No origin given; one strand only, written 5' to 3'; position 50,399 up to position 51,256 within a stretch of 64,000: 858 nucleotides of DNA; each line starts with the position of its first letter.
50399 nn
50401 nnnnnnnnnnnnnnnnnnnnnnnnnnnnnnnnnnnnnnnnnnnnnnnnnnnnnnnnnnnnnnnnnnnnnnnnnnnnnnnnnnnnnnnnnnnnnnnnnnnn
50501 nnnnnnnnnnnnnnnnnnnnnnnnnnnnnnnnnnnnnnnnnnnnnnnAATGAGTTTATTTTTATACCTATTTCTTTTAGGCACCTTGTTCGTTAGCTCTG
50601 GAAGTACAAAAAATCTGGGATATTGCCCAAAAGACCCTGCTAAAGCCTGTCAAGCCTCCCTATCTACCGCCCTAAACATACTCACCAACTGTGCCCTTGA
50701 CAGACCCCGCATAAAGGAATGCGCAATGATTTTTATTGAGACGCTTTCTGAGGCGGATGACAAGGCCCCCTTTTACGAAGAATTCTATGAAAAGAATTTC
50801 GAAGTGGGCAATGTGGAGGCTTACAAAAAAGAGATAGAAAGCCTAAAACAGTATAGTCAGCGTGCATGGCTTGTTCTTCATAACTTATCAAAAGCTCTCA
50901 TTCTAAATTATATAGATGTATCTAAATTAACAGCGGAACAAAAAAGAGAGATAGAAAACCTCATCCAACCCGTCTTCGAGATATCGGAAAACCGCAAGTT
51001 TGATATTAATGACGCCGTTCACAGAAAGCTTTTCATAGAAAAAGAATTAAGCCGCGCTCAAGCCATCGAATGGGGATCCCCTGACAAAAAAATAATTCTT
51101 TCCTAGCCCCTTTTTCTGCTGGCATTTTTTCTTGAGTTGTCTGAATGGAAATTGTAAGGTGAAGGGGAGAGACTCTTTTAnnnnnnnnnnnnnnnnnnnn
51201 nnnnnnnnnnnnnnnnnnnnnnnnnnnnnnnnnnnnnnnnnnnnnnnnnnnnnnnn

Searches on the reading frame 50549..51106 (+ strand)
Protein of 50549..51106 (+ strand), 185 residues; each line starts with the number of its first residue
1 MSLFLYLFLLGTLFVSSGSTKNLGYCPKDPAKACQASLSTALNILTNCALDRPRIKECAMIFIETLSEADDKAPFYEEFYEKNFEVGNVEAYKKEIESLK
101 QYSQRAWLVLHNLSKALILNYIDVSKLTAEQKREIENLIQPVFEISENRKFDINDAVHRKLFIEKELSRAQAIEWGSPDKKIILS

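Call 4: search_protein_families(library=pfam, proteins=[window:50549-51106:+], max_evalue=0.1)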
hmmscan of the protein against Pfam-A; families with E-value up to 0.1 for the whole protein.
window:50549-51106:+ (185 aa): 0 families

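Call 6: search_protein_families(library=ncbifam, proteins=[window:50549-51106:+], max_evalue=0.1)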
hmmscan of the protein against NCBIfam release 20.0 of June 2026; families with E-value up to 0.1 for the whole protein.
window:50549-51106:+ (185 aa): 0 families

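Call 7: find_homologous_proteins(query=window:50549-51106:+, max_evalue=0.01)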
Query window:50549-51106:+ (185 aa): 12 proteins with E <= 0.01 among 109 candidates.
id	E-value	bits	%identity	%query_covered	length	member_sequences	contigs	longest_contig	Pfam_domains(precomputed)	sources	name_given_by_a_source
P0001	3.5e-116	403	100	100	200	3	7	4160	-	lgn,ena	-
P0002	4.8e-89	315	76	100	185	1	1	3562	-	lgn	-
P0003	7.2e-82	291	70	100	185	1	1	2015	-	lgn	-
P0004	5.8e-79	282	68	100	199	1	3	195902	-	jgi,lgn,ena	jgi:hypothetical protein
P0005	6.4e-79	282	68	99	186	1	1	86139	-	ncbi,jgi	jgi:hypothetical protein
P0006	1.4e-78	281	67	100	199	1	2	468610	-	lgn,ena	-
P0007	2.9e-77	276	69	98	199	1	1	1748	-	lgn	-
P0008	7.0e-75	268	66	98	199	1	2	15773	-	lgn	-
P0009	2.3e-72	260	63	99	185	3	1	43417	-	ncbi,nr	ncbi:hypothetical protein OAN21_01625 [Alphaproteobacteria bacterium]|nr:hypothetical protein [Alpha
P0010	1.3e-67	245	61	94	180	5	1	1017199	-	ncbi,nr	ncbi:MAG: hypothetical protein H6925_02125 [Holosporaceae bacterium]|nr:MAG: hypothetical protein H6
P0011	4.7e-65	236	59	94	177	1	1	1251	-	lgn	-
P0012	1.9e-58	215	57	90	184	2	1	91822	-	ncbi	ncbi:MAG: hypothetical protein ACK5PQ_02835 [Alphaproteobacteria bacterium]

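Call 8: search_solved_structures(query=window:50549-51106:+, max_evalue=10)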
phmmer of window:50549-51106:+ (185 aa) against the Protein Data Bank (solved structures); distinct sequences matched with E-value up to 10: 0.

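Call 10: find_encoding_contigs(protein=P0010, flank=10000, max_places=3)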
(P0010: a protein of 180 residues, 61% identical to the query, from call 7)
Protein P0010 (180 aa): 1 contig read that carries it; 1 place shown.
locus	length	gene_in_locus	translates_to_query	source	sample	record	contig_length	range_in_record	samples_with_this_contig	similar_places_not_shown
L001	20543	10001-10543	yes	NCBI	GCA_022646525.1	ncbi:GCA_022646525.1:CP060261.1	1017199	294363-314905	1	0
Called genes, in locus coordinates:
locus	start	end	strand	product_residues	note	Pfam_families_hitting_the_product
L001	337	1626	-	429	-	PF00118:Cpn60_TCP1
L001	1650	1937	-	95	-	PF00166:Cpn10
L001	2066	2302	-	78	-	-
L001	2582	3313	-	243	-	PF00083:Sugar_tr, PF07690:MFS_1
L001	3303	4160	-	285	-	PF00126:HTH_1 (weak), PF03466:LysR_substrate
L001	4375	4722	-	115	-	-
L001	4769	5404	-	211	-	-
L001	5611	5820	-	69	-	PF13413:HTH_25 (weak)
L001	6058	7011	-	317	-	PF02386:TrkH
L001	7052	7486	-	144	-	-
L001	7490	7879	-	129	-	PF04379:DUF525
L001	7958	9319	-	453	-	PF02113:Peptidase_S13, PF13354:Beta-lactamase2 (faint)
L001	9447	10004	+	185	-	PF01923:Cob_adeno_trans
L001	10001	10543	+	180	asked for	-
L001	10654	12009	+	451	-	PF05936:T6SS_VasE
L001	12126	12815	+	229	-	PF09850:DotU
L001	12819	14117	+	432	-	PF14331:IcmF-related_N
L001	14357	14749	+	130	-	-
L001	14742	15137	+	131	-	-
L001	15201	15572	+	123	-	-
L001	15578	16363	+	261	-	-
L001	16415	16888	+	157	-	-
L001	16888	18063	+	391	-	PF06812:ImpA_N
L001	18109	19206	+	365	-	PF01547:SBP_bac_1, PF13416:SBP_bac_8, PF13343:SBP_bac_6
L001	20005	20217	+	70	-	-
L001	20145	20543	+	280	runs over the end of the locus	PF00342:PGI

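Call 11: find_encoding_contigs(protein=P0012, flank=10000, max_places=3)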
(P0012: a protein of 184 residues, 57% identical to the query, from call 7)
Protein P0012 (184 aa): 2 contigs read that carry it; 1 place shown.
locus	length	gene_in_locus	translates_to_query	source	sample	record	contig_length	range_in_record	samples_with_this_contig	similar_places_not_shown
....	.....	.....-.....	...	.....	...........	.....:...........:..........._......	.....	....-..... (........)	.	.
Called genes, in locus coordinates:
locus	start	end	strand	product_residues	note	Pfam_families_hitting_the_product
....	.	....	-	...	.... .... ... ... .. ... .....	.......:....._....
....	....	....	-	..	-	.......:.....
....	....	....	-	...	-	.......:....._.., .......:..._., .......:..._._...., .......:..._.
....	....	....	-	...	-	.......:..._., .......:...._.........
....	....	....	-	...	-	-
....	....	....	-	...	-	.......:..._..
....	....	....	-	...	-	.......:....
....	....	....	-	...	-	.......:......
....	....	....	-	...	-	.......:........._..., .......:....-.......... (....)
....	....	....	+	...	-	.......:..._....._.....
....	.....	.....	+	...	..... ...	-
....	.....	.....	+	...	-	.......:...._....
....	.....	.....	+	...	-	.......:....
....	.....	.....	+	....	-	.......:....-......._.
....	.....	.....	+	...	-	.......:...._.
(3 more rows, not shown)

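Call 12: find_encoding_contigs(protein=P0009, flank=10000, max_places=3)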
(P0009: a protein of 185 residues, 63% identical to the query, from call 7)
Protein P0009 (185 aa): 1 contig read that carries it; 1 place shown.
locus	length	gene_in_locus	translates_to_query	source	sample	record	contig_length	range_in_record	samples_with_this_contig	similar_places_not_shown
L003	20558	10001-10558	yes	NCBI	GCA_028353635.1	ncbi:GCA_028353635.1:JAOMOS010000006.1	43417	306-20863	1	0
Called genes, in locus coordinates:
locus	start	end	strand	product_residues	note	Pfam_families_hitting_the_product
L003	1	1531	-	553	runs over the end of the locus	-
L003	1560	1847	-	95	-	PF00166:Cpn10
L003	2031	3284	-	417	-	PF00083:Sugar_tr, PF07690:MFS_1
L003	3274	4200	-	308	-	PF00126:HTH_1 (weak), PF03466:LysR_substrate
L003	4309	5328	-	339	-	-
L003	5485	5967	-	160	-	PF13413:HTH_25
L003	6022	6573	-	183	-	PF02386:TrkH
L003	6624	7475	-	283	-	PF02386:TrkH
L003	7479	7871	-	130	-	PF04379:DUF525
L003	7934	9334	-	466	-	PF02113:Peptidase_S13, PF00768:Peptidase_S11 (faint), PF13354:Beta-lactamase2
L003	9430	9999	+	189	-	PF01923:Cob_adeno_trans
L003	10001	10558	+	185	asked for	-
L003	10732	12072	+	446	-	PF05936:T6SS_VasE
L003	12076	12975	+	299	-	PF09850:DotU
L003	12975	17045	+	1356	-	PF14331:IcmF-related_N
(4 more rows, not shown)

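Call 13: find_encoding_contigs(protein=P0006, flank=10000, max_places=3)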
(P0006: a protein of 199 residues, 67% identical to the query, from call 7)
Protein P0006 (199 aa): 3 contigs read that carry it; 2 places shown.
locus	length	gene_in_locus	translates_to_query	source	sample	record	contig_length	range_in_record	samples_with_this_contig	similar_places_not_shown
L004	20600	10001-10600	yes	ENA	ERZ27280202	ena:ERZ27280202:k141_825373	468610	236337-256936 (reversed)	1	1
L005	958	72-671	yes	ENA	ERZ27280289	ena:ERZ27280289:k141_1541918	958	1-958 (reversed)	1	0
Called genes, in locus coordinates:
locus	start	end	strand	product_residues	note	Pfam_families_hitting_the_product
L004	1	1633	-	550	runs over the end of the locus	PF00118:Cpn60_TCP1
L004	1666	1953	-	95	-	PF00166:Cpn10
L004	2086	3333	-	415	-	PF00083:Sugar_tr, PF07690:MFS_1, PF00083:Sugar_tr (weak)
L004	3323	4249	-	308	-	PF00126:HTH_1, PF03466:LysR_substrate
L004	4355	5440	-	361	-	-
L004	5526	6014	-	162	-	PF13413:HTH_25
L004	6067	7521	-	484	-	PF02386:TrkH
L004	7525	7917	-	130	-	PF04379:DUF525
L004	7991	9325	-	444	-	PF02113:Peptidase_S13, PF13354:Beta-lactamase2 (faint)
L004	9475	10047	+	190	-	PF01923:Cob_adeno_trans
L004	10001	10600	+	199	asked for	-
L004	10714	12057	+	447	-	PF05936:T6SS_VasE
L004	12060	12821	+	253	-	PF09850:DotU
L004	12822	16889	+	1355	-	PF14331:IcmF-related_N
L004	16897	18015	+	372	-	PF06812:ImpA_N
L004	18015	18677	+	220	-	-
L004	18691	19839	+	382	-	PF01547:SBP_bac_1, PF13531:SBP_bac_11 (faint), PF13416:SBP_bac_8, PF13343:SBP_bac_6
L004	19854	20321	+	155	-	PF11233:DUF3035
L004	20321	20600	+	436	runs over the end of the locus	PF00342:PGI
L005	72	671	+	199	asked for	-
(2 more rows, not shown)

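Call 21: predict_structure(alignment_id=A1)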
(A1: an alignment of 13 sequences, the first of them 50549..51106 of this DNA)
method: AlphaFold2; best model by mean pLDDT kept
length: 185 residues; sequences in the alignment: 13
mean_pLDDT: 81.6   pTM: 0.76
mean pLDDT of the five models: 81.6, 81.4, 80.0, 79.0, 67.3
residues with pLDDT >= 90: 104; 70-90: 37; 50-70: 24; < 50: 20
segments of 3 or more residues with pLDDT < 50: 13-23, 177-185
pLDDT, mean of each block of 10 residues (from residue 1): 58 43 67 91 91 91 93 74 77 91 88 95 93 94 94 97 95 62 35
secondary structure, 60 per line:
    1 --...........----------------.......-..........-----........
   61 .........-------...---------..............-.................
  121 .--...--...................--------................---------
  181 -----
elements in order: H3-13 H30-36 H38-47 H53-69 H89-102 H104-121 H129-147 H156-171

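Call 23: search_protein_representatives(alignment_id=A1)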
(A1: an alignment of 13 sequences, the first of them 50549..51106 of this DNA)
Query: 13 sequences, 185 profile positions. Proteins with E-value up to 0.001 (for the whole library): 13; up to 1e-10: 11; up to 1e-30: 6. The best 13 are listed.
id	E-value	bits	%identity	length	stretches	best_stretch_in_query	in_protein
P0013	5.2e-76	270.6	-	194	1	9-180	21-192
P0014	2.3e-49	183.8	-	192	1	2-176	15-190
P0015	1.1e-46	175.1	-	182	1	15-183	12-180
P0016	8.4e-36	139.6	-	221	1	7-177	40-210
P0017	2.7e-33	131.4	-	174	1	7-175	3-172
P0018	3.6e-32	127.7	-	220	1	24-176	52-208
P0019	3.0e-30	121.5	-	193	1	4-176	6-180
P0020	8.8e-18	80.8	-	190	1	25-175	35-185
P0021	1.1e-12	64.3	-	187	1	6-141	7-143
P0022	1.4e-12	63.9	-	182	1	18-176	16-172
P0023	3.4e-12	62.6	-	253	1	11-181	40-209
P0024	4.3e-05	39.4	-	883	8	88-146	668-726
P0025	5.1e-05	39.2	-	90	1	16-78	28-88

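Call 28: find_homologous_proteins(query=A2, max_evalue=0.001)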
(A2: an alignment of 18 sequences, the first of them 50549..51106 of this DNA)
Query A2 (18 sequences) (185 aa, profile of the alignment): 18 proteins with E <= 0.001 among 4843 candidates.
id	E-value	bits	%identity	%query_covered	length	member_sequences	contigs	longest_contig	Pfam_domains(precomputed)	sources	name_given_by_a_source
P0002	1.7e-73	264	76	100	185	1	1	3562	-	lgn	-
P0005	4.5e-73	263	68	99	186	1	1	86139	-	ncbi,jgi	jgi:hypothetical protein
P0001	3.0e-72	260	100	100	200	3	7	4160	-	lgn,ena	-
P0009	4.0e-72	260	63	99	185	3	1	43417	-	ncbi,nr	ncbi:hypothetical protein OAN21_01625 [Alphaproteobacteria bacterium]|nr:hypothetical protein [Alpha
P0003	5.9e-72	259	70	100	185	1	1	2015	-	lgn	-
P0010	1.0e-70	255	61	94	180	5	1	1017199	-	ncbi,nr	ncbi:MAG: hypothetical protein H6925_02125 [Holosporaceae bacterium]|nr:MAG: hypothetical protein H6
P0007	8.5e-69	249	69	98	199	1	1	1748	-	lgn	-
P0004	2.9e-68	247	68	100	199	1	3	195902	-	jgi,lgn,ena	jgi:hypothetical protein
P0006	8.3e-68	246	67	100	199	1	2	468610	-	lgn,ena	-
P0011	8.7e-68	246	59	94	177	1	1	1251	-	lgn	-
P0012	4.6e-67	243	57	90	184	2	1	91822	-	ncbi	ncbi:MAG: hypothetical protein ACK5PQ_02835 [Alphaproteobacteria bacterium]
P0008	1.4e-66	242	66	98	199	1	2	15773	-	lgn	-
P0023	2.0e-47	179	26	85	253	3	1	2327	-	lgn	-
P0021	4.2e-47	178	33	62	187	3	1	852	-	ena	-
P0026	2.5e-43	166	28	97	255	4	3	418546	-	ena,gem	-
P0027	9.2e-43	164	31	77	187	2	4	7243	-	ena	-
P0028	3.4e-42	162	28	97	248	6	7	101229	-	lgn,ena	-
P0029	1.3e-40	157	25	97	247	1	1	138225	-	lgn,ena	-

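Call 29: find_encoding_contigs(protein=P0026, flank=10000, max_places=2)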
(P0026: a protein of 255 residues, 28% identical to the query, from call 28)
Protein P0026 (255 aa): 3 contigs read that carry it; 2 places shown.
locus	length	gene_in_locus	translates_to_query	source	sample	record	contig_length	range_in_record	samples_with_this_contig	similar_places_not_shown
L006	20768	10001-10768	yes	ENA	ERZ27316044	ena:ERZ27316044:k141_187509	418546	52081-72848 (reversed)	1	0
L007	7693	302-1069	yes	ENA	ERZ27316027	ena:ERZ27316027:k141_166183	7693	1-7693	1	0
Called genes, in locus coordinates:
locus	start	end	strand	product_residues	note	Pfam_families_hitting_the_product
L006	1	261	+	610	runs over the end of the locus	PF01541:GIY-YIG, PF27096:UvrC_M, PF02151:UVR, PF22920:UvrC_RNaseH, PF08459:UvrC_RNaseH_dom, PF00633:HHH (faint), PF12826:HHH_2, PF14520:HHH_5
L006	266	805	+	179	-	PF01467:CTP_transf_like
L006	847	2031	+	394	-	PF00108:Thiolase_N, PF02803:Thiolase_C, PF22691:Thiolase_C_1 (faint)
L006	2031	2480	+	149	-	-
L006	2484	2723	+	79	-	PF02609:Exonuc_VII_S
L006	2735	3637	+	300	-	PF00348:polyprenyl_synt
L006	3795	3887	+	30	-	-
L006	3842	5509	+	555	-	PF01734:Patatin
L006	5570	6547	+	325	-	PF00849:PseudoU_synth_2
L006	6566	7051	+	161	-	PF13239:2TM (weak), PF07382:HC2 (weak)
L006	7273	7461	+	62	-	PF04588:HIG_1_N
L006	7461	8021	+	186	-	PF01923:Cob_adeno_trans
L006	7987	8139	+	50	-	PF07896:DUF1674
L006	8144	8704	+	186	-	PF00005:ABC_tran, PF02463:SMC_N (faint), PF13304:AAA_21 (faint)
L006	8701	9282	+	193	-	-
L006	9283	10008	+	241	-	PF01578:Cytochrom_C_asm, PF27518:CcmC (faint)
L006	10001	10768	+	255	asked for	-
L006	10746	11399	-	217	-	PF00834:Ribul_P_3_epim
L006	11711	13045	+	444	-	PF05936:T6SS_VasE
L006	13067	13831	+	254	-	PF09850:DotU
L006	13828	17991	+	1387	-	PF14331:IcmF-related_N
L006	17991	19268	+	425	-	PF06812:ImpA_N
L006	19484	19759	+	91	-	PF00216:Bac_DNA_binding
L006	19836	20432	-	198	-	-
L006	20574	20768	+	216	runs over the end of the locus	PF09976:TPR_21, PF10858:DUF2659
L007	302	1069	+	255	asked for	-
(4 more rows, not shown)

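Call 30: find_encoding_contigs(protein=P0028, flank=10000, max_places=2)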
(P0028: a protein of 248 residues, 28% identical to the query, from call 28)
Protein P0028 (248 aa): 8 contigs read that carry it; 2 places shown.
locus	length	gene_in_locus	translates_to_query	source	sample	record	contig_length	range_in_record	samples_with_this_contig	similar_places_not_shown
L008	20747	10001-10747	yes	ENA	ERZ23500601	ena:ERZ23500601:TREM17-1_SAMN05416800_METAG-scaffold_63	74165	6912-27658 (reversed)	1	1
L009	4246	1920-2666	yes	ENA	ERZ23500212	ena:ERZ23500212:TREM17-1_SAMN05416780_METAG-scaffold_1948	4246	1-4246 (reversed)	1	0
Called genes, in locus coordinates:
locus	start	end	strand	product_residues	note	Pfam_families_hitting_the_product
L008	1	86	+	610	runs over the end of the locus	PF01541:GIY-YIG, PF27096:UvrC_M, PF02151:UVR (weak), PF22920:UvrC_RNaseH, PF08459:UvrC_RNaseH_dom, PF00633:HHH (faint), PF12826:HHH_2, PF14520:HHH_5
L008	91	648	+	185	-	PF01467:CTP_transf_like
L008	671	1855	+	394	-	PF00108:Thiolase_N, PF22691:Thiolase_C_1 (faint), PF02803:Thiolase_C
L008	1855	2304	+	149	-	-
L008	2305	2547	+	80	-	PF02609:Exonuc_VII_S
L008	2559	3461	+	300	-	PF00348:polyprenyl_synt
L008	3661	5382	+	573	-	PF01734:Patatin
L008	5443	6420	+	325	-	PF00849:PseudoU_synth_2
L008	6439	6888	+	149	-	PF13239:2TM (weak), PF07382:HC2 (weak)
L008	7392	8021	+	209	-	PF01923:Cob_adeno_trans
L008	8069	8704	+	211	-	PF00005:ABC_tran, PF02463:SMC_N (faint), PF13304:AAA_21 (weak)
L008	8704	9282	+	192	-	-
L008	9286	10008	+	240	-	PF01578:Cytochrom_C_asm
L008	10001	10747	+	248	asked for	-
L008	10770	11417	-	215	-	PF00834:Ribul_P_3_epim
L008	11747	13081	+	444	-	PF05936:T6SS_VasE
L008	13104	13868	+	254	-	PF09850:DotU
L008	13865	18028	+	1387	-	PF14331:IcmF-related_N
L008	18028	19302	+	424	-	PF06812:ImpA_N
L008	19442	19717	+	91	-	PF00216:Bac_DNA_binding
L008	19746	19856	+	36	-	-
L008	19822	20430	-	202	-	-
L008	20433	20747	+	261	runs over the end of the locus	PF09976:TPR_21, PF10858:DUF2659 (weak)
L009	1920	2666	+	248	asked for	-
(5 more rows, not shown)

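Call 31: find_encoding_contigs(protein=P0029, flank=10000, max_places=2)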
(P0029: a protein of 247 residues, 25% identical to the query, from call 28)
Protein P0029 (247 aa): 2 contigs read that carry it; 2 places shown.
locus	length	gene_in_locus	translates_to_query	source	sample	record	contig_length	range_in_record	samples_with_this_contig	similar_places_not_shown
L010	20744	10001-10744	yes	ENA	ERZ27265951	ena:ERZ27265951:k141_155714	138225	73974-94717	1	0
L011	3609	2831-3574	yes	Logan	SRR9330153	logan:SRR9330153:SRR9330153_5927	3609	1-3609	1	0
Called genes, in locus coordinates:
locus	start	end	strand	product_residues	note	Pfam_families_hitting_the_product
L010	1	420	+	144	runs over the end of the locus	-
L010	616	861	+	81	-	PF02609:Exonuc_VII_S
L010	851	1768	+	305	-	PF00348:polyprenyl_synt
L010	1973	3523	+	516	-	PF01734:Patatin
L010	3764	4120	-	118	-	-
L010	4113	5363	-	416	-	PF00083:Sugar_tr, PF07690:MFS_1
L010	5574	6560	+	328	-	PF00849:PseudoU_synth_2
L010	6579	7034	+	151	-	PF13239:2TM (weak)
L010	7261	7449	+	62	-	PF04588:HIG_1_N, PF11137:DUF2909 (weak)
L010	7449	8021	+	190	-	PF01923:Cob_adeno_trans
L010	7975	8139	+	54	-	PF07896:DUF1674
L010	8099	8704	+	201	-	PF13476:AAA_23 (weak), PF00005:ABC_tran, PF02463:SMC_N (faint), PF13304:AAA_21 (faint)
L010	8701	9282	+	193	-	-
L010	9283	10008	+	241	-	PF01578:Cytochrom_C_asm, PF27518:CcmC (weak)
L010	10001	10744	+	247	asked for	-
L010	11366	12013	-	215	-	PF00834:Ribul_P_3_epim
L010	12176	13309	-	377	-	-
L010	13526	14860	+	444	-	PF05936:T6SS_VasE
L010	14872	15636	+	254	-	PF09850:DotU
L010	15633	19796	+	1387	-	PF14331:IcmF-related_N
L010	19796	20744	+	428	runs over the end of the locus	PF06812:ImpA_N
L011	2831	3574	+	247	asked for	-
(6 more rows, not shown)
